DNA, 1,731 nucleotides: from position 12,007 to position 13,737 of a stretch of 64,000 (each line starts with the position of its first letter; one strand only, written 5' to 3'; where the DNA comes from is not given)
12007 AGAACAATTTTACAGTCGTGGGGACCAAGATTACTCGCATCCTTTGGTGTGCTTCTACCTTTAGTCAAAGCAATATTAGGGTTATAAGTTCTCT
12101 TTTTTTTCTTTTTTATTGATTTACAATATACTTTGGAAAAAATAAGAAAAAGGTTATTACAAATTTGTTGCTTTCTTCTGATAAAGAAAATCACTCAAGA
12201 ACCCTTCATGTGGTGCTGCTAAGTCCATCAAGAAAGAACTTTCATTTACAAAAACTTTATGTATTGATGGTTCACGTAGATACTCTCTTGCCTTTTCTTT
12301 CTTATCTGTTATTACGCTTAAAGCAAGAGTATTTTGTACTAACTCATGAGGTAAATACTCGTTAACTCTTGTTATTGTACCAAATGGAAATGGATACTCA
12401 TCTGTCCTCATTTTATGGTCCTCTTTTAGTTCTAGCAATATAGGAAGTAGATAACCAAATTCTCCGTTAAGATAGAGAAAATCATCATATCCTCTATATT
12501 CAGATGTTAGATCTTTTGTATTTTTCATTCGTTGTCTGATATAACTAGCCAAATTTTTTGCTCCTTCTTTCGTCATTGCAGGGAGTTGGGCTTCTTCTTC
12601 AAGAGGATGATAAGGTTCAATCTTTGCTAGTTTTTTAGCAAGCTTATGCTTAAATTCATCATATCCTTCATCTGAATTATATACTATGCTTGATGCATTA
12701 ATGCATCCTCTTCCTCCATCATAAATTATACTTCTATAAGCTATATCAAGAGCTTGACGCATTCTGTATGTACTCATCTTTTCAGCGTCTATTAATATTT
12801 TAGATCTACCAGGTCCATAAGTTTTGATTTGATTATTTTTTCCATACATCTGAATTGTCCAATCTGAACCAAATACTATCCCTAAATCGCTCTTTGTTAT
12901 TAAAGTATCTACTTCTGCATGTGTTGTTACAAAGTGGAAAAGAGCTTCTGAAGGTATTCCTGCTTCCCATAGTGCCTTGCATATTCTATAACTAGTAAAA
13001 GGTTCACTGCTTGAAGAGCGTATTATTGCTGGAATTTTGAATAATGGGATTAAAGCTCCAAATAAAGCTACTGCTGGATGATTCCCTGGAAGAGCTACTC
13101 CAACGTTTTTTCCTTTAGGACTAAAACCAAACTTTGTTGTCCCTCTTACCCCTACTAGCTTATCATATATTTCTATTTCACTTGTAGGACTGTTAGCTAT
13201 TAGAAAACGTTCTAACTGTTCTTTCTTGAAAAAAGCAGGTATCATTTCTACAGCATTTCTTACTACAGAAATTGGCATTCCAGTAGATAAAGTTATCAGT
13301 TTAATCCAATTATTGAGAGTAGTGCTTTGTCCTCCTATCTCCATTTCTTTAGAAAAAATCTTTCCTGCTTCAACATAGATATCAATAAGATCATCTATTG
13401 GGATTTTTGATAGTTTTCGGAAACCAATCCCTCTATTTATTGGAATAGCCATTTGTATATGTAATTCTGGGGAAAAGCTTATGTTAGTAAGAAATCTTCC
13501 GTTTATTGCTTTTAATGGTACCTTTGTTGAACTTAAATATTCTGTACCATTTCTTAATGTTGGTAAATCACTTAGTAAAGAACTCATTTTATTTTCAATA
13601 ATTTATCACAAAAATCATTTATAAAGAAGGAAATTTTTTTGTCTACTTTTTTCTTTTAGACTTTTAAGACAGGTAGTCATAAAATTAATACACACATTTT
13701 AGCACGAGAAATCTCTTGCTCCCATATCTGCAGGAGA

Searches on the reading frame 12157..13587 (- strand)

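Call 55: search_protein_families(library=pfam, proteins=[window:12157-13587:-], max_evalue=0.001)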
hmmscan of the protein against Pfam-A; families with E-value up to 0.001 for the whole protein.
window:12157-13587:- (476 aa): 2 families
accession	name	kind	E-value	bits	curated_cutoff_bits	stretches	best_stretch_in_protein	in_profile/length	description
PF00171.27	Aldedh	-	1.5e-12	47.3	23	1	167-463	135-438/461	Aldehyde dehydrogenase family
PF05893.19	LuxC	-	3.6e-10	39.7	21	1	100-331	35-270/401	Acyl-CoA reductase (LuxC)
